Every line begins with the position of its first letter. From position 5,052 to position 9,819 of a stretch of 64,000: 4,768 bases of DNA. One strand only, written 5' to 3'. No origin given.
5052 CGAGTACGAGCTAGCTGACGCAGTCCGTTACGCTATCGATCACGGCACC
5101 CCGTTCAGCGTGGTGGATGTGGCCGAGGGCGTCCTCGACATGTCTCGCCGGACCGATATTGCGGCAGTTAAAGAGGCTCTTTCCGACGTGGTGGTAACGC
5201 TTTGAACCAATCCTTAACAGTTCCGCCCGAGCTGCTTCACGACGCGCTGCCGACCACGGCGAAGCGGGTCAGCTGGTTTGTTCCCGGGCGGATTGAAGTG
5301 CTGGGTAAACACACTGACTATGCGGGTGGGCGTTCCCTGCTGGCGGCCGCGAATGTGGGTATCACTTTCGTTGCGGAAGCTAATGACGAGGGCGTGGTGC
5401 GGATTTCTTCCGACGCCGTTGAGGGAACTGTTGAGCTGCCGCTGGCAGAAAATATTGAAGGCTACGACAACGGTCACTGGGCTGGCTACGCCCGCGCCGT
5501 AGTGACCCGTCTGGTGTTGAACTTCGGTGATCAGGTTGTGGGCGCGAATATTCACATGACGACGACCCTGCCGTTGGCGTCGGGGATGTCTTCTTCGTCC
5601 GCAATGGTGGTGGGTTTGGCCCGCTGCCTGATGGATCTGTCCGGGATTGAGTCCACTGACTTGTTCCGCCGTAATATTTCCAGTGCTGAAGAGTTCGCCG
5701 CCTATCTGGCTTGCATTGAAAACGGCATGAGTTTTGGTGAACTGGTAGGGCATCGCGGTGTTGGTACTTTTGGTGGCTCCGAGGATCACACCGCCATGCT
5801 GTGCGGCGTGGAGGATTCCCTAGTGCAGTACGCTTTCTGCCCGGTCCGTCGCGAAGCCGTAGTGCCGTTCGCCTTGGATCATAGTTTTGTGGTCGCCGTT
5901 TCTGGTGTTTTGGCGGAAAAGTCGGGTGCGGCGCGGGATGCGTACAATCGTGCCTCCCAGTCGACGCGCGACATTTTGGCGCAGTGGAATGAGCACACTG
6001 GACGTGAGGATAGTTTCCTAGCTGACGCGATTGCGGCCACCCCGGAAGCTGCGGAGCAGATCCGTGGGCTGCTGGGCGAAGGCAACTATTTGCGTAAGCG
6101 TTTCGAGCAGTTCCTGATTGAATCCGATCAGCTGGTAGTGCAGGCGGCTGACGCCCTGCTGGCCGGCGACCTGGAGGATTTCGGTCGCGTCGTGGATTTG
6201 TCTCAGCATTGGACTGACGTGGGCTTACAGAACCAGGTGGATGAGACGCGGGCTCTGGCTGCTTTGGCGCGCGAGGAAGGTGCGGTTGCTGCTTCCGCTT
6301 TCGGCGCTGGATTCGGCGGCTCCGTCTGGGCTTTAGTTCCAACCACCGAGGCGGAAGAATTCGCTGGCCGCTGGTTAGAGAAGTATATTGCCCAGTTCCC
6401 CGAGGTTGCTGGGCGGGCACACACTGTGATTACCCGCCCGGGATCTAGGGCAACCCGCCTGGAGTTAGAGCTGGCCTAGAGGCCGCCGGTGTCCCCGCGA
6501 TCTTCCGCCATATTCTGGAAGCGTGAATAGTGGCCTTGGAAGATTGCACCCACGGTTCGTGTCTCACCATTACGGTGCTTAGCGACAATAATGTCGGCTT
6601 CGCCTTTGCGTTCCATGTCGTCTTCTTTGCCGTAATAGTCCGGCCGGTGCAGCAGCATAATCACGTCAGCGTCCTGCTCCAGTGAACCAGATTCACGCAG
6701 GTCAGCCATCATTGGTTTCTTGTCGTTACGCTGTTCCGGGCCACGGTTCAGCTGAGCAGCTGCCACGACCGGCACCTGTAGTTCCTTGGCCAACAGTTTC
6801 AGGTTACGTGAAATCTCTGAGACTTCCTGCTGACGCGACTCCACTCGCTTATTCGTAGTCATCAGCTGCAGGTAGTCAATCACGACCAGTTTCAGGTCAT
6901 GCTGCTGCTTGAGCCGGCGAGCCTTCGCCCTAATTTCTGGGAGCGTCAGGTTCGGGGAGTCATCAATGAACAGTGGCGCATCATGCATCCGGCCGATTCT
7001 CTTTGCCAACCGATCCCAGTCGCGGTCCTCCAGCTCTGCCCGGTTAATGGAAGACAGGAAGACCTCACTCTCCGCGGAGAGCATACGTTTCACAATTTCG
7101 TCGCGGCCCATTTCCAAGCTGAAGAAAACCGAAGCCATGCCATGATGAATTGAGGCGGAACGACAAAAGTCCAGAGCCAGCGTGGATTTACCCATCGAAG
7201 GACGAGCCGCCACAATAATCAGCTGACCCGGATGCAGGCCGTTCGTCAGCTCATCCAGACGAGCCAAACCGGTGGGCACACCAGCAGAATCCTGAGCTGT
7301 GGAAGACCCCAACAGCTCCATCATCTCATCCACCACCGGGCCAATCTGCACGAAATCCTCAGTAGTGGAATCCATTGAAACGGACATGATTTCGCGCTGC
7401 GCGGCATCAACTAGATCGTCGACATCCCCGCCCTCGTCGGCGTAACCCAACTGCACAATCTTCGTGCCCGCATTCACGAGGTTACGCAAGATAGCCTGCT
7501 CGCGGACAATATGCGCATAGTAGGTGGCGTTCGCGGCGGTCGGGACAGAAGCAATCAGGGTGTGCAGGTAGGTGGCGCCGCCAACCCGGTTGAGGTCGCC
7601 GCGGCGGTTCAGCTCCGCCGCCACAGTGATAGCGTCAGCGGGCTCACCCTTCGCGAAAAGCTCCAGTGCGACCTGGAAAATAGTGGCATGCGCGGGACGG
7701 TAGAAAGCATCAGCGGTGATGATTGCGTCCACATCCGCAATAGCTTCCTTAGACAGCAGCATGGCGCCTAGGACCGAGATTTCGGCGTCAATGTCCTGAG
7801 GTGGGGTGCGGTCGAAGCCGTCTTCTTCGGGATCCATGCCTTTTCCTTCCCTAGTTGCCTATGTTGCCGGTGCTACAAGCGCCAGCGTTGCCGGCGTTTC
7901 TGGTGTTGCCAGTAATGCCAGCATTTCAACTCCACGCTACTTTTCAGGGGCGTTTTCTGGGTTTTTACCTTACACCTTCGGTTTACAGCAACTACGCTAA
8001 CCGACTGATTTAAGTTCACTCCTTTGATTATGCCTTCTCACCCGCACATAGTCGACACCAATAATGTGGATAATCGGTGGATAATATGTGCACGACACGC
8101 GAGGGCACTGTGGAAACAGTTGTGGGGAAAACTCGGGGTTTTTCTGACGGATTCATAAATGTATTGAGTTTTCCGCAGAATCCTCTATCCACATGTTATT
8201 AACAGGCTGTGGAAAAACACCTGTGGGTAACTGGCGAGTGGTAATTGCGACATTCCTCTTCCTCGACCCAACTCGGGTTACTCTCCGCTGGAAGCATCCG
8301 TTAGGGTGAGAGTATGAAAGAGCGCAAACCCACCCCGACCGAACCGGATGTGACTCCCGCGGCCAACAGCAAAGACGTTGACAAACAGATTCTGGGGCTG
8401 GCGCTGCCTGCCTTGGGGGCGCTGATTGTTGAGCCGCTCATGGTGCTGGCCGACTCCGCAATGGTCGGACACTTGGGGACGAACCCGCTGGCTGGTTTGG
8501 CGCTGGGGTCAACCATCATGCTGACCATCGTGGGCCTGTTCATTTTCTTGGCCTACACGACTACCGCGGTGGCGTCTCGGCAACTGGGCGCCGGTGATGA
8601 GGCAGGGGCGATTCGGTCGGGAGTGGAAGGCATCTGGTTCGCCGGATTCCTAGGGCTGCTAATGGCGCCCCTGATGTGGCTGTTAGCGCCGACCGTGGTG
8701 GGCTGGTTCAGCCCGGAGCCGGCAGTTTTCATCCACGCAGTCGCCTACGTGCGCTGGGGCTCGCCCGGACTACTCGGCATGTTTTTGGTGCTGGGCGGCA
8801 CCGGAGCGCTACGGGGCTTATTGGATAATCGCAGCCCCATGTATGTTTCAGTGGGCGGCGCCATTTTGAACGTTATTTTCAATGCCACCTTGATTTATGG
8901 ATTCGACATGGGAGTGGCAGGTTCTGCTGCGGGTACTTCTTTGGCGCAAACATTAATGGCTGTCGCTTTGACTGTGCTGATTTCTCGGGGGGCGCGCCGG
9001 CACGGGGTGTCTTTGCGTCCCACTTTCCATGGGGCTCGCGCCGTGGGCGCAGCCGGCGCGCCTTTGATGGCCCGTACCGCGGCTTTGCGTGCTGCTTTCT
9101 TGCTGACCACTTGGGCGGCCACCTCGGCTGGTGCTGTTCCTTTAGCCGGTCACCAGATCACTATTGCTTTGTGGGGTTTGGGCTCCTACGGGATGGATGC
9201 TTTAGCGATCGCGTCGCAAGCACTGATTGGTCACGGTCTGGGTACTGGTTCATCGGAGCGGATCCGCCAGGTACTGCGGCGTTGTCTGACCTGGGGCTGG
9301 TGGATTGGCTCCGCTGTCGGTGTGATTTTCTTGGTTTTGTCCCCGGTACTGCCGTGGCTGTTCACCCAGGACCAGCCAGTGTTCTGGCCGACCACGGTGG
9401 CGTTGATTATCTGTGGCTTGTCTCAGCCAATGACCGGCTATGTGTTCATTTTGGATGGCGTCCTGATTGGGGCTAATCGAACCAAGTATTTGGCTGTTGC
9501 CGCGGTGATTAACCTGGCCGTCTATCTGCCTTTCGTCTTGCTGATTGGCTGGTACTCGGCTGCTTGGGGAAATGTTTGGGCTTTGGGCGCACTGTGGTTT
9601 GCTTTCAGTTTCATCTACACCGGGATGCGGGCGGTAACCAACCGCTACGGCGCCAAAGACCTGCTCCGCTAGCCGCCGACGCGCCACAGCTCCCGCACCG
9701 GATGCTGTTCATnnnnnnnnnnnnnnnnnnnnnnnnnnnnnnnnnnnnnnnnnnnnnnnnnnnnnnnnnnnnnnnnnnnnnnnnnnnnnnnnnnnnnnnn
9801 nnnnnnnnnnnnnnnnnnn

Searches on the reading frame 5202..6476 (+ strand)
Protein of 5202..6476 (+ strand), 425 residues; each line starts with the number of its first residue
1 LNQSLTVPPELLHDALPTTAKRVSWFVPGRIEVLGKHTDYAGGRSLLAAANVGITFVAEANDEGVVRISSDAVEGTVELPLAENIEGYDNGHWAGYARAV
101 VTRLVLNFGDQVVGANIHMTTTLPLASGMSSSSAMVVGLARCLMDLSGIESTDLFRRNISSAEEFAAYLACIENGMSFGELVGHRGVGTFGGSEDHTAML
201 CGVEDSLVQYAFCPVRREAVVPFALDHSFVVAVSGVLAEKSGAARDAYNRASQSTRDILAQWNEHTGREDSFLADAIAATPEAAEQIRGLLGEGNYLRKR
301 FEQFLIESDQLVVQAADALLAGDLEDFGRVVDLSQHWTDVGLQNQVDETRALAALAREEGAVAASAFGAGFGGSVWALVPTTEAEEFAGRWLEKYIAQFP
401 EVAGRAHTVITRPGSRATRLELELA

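Call 77: search_protein_families(library=pfam, proteins=[window:5202-6476:+], max_evalue=0.00001)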
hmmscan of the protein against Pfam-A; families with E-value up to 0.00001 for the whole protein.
window:5202-6476:+ (425 aa): 3 families
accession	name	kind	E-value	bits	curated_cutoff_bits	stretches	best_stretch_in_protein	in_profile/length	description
PF10509.15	GalKase_gal_bdg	-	4.6e-11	42.6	23.1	1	23-58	12-47/49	Galactokinase galactose-binding signature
PF00288.32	GHMP_kinases_N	-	4e-08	33.8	22.3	1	99-156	5-61/87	GHMP kinases N terminal domain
PF08544.19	GHMP_kinases_C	-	5.5e-08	33.5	21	1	316-396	2-84/85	GHMP kinases C terminal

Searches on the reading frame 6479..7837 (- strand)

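Call 77: search_protein_families(library=pfam, proteins=[window:6479-7837:-], max_evalue=0.00001)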
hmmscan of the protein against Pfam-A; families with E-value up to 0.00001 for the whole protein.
window:6479-7837:- (453 aa): 4 families
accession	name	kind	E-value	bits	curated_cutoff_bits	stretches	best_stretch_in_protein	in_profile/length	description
PF03796.21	DnaB_C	-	1.3e-104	349.6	27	1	186-442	1-255/255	DnaB-like helicase C terminal domain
PF00772.26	DnaB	-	1e-34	119.1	23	1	12-113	2-103/103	DnaB-like helicase N terminal domain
PF13481.12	AAA_25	-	1e-18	68.1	27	1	185-364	13-191/195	AAA domain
PF06745.19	ATPase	-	3.6e-06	26.9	26.6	0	187-344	1-149/231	KaiC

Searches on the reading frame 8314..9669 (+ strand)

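Call 77: search_protein_families(library=pfam, proteins=[window:8314-9669:+], max_evalue=0.00001)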
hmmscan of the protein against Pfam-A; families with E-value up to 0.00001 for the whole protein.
window:8314-9669:+ (452 aa): 1 family
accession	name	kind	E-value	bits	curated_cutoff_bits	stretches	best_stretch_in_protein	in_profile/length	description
PF01554.23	MatE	-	3.2e-38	131.4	24.9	2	32-191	1-160/161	MatE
